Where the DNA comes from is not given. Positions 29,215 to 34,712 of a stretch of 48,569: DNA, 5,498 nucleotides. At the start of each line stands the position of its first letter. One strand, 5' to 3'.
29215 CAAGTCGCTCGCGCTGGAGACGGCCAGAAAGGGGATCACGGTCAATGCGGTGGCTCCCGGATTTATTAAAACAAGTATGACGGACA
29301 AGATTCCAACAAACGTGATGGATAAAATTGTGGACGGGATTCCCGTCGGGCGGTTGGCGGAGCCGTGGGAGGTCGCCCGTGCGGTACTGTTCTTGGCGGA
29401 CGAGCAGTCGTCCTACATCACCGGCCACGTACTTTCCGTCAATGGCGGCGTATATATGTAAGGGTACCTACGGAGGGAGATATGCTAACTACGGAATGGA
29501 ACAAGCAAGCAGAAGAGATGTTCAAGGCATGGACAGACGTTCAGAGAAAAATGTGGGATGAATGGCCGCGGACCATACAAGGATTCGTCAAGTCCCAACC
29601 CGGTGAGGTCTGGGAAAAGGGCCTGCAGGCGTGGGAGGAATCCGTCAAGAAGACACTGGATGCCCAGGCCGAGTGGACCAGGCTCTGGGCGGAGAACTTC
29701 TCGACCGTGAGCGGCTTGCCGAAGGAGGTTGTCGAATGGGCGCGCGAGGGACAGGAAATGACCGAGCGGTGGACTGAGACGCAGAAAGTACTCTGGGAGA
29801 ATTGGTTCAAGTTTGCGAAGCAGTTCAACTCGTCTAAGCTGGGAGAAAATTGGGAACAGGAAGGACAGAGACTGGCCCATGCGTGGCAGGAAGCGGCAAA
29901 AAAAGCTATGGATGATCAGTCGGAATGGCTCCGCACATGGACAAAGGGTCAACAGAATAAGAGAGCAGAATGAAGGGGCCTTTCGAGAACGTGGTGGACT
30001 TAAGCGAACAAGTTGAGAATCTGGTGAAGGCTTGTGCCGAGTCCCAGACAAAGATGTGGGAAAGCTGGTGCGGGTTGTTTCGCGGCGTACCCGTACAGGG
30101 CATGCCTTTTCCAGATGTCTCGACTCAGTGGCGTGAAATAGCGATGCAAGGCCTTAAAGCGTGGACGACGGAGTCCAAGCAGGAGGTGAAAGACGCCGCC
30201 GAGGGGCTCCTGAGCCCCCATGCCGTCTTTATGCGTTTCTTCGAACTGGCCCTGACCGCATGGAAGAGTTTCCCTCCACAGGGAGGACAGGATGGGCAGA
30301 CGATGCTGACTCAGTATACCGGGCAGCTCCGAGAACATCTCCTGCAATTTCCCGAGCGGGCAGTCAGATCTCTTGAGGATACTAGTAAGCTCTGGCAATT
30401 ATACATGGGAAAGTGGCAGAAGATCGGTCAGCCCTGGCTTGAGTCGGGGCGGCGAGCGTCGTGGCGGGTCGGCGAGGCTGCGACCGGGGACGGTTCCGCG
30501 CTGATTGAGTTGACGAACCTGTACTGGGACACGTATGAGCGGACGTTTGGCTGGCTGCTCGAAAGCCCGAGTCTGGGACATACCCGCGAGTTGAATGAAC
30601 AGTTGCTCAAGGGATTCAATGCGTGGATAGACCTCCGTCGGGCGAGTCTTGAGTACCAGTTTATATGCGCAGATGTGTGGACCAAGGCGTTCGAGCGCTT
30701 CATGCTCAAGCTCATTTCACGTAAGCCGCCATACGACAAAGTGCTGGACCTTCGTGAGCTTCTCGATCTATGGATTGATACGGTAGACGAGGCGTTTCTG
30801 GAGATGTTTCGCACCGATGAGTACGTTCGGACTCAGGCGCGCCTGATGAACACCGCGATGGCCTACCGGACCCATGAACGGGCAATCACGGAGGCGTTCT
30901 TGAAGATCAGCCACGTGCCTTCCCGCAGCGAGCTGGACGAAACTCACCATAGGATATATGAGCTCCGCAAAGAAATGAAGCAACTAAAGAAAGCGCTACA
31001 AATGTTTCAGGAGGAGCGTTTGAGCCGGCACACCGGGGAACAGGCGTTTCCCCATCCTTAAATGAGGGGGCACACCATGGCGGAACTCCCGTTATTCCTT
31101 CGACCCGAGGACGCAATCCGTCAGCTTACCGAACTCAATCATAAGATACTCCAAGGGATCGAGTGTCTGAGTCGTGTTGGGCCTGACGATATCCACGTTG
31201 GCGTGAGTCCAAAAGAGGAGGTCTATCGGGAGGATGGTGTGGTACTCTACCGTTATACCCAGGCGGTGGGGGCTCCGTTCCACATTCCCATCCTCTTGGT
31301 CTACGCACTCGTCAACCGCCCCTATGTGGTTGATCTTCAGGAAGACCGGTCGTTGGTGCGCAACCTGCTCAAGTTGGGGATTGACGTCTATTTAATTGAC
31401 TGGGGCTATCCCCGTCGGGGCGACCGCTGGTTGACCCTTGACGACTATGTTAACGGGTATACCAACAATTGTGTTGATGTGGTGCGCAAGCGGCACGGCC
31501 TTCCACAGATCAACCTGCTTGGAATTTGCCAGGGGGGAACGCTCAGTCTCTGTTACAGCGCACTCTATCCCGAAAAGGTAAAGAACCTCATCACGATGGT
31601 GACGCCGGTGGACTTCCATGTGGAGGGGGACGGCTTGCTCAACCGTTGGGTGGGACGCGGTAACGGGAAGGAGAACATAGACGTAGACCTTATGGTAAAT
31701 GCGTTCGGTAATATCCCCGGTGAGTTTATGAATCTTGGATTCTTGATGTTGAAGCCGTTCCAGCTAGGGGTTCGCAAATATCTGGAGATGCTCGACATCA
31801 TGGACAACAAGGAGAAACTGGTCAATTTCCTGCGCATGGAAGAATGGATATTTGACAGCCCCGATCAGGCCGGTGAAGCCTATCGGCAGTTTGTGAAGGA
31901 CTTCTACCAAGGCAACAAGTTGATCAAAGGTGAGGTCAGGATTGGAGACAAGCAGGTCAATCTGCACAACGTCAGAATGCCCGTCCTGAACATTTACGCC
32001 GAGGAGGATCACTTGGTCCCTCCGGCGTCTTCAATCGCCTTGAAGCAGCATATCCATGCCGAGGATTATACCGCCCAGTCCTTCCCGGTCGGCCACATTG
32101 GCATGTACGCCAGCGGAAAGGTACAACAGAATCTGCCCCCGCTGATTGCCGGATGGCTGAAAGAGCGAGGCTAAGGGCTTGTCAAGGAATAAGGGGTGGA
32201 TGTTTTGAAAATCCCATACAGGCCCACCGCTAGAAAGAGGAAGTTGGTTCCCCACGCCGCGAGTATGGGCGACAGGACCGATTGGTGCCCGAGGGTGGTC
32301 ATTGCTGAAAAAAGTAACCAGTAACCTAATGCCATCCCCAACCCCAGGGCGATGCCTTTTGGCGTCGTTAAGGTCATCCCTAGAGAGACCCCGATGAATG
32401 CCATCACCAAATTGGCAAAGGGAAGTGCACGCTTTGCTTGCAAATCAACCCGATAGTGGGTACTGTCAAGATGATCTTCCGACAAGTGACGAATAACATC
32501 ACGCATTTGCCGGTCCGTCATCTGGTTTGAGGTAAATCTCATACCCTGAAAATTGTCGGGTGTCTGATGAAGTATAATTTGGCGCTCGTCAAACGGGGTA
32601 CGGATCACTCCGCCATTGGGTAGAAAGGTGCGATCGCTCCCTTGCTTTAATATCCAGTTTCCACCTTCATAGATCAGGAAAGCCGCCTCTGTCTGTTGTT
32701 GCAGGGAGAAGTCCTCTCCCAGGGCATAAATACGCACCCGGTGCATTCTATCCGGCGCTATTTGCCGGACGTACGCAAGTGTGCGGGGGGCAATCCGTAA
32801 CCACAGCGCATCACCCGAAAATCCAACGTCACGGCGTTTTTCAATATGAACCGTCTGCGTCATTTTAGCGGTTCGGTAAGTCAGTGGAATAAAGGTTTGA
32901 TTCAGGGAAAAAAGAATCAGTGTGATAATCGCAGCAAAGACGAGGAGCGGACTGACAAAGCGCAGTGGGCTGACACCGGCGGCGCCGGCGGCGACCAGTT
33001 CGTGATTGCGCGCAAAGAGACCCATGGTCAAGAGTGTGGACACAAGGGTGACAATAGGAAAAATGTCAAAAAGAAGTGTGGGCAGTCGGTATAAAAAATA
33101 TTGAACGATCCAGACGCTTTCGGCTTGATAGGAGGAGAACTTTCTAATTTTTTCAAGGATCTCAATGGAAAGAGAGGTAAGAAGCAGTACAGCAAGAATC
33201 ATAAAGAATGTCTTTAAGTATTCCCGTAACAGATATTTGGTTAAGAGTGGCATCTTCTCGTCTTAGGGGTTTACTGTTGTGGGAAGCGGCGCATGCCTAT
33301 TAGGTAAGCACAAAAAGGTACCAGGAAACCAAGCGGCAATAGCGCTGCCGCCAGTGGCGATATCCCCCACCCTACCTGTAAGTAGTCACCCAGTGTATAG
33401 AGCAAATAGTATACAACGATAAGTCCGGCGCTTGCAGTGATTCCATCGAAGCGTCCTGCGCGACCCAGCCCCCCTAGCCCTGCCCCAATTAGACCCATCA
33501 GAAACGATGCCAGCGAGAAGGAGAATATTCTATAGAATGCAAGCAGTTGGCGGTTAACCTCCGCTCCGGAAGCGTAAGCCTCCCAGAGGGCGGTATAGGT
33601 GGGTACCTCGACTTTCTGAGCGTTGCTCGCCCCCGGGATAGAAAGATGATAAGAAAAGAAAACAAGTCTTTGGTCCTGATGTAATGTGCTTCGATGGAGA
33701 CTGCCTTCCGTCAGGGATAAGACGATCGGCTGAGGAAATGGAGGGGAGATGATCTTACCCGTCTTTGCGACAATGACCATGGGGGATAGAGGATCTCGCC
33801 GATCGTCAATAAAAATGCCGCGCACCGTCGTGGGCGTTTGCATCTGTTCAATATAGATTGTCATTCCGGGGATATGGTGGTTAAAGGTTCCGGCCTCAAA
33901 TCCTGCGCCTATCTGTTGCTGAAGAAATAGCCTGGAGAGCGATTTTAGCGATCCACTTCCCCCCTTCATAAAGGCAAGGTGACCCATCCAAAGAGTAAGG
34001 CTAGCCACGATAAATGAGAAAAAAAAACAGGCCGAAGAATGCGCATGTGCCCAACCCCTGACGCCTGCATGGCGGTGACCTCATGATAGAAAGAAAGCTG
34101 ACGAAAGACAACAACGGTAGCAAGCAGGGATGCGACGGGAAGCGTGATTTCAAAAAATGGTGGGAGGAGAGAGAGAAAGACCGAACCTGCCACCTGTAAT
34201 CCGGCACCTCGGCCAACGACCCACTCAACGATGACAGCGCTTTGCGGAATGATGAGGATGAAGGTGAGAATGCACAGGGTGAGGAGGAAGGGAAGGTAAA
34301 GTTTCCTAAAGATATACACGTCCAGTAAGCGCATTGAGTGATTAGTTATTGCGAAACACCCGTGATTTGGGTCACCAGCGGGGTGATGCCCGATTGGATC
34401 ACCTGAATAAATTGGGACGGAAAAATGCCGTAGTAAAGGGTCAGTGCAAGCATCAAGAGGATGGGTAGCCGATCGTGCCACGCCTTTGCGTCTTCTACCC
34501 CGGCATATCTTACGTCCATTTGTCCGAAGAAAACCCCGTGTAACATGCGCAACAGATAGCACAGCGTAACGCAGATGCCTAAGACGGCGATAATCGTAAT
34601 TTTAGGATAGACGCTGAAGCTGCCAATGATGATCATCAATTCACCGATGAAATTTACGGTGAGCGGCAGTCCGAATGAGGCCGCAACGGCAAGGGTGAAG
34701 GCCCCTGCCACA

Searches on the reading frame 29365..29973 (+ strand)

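Call 87: search_protein_families(library=pfam, proteins=[window:29365-29973:+], max_evalue=1)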
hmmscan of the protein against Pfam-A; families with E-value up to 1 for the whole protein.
window:29365-29973:+ (202 aa): 3 families
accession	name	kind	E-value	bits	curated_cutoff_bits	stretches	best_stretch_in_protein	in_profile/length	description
PF23009.1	UBC_like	-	0.0066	16.8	27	1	58-96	47-84/85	Ubiquitin conjugating domain-like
PF09361.15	Phasin_2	-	0.019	15.6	24.9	0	43-110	19-87/100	Phasin protein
PF09613.16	HrpB1_HrpK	-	0.15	12.2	29.3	1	49-94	46-91/126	Bacterial type III secretion protein (HrpB1_HrpK)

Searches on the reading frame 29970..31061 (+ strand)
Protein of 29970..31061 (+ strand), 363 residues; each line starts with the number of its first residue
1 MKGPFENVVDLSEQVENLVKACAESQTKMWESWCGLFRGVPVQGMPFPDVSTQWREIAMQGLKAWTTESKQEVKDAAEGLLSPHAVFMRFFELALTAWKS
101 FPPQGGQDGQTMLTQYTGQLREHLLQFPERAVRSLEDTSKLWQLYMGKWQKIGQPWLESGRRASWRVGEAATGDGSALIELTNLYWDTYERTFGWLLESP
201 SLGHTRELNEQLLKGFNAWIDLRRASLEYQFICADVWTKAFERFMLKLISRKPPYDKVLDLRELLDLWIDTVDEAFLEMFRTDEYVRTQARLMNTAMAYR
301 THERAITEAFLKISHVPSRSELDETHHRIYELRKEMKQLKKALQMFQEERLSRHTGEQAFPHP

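Call 30: search_protein_families(library=pfam, proteins=[window:29970-31061:+], max_evalue=0.001)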
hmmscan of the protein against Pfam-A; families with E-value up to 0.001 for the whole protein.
window:29970-31061:+ (363 aa): 1 family
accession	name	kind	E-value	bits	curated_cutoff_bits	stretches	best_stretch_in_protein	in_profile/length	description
PF09712.15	PHA_synth_III_E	-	3.8e-54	184.5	25.7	1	23-340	3-311/311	Poly(R)-hydroxyalkanoic acid synthase subunit (PHA_synth_III_E)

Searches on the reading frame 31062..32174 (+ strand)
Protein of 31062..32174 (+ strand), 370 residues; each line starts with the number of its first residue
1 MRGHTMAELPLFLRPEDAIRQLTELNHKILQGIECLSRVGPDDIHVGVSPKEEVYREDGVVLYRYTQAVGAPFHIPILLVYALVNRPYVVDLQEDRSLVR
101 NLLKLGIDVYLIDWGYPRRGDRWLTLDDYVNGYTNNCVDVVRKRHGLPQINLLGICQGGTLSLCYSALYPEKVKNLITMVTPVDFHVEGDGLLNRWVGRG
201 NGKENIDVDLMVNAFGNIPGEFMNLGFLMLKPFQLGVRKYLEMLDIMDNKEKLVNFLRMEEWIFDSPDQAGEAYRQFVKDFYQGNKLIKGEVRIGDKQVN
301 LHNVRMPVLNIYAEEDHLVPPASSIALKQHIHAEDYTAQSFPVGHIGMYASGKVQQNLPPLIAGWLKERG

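Call 31: search_protein_families(library=pfam, proteins=[window:31062-32174:+], max_evalue=0.001)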
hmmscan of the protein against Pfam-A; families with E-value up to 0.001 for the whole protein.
window:31062-32174:+ (370 aa): 4 families
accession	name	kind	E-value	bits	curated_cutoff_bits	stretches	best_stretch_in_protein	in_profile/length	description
PF00561.26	Abhydrolase_1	-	2.1e-27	96.8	25.8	1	76-345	2-238/245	alpha/beta hydrolase fold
PF12146.15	Hydrolase_4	-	1.5e-08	34.7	27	0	98-181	23-109/239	Serine aminopeptidase, S33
PF11339.14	DUF3141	-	2e-08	33.8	29.7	1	138-356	129-359/582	Protein of unknown function (DUF3141)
PF07167.19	PhaC_N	-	0.00057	20.1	23.7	1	46-100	117-171/173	Poly-beta-hydroxybutyrate polymerase (PhaC) N-terminus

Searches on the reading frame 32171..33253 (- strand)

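Call 31: search_protein_families(library=pfam, proteins=[window:32171-33253:-], max_evalue=0.001)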
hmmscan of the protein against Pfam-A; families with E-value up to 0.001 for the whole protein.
window:32171-33253:- (360 aa): 1 family
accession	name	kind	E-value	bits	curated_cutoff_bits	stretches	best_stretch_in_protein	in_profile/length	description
PF03739.19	LptF_LptG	-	1.3e-67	228.8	27.9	1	6-347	1-350/353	Lipopolysaccharide export system permease LptF/LptG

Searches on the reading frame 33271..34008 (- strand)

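Call 31: search_protein_families(library=pfam, proteins=[window:33271-34008:-], max_evalue=0.001)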
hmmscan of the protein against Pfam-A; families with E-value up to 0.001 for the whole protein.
window:33271-34008:- (245 aa): 1 family
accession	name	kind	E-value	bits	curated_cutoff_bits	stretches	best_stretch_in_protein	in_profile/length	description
PF03739.19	LptF_LptG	-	4.3e-23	82.4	27.9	1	33-237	136-351/353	Lipopolysaccharide export system permease LptF/LptG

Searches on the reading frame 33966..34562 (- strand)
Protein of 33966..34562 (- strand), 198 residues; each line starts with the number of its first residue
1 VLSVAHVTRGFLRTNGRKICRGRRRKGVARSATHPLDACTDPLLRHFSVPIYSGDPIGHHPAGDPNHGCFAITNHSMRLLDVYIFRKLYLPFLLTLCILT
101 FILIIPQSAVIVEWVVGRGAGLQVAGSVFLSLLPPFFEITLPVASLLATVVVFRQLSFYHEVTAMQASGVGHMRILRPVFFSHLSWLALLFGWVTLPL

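Call 87: search_protein_families(library=pfam, proteins=[window:33966-34562:-], max_evalue=1)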
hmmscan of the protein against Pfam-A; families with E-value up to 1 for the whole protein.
window:33966-34562:- (198 aa): 1 family
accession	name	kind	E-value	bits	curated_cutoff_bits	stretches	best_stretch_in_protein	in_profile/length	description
PF03739.19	LptF_LptG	-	5.3e-21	75.5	27.9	1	83-191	2-110/353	Lipopolysaccharide export system permease LptF/LptG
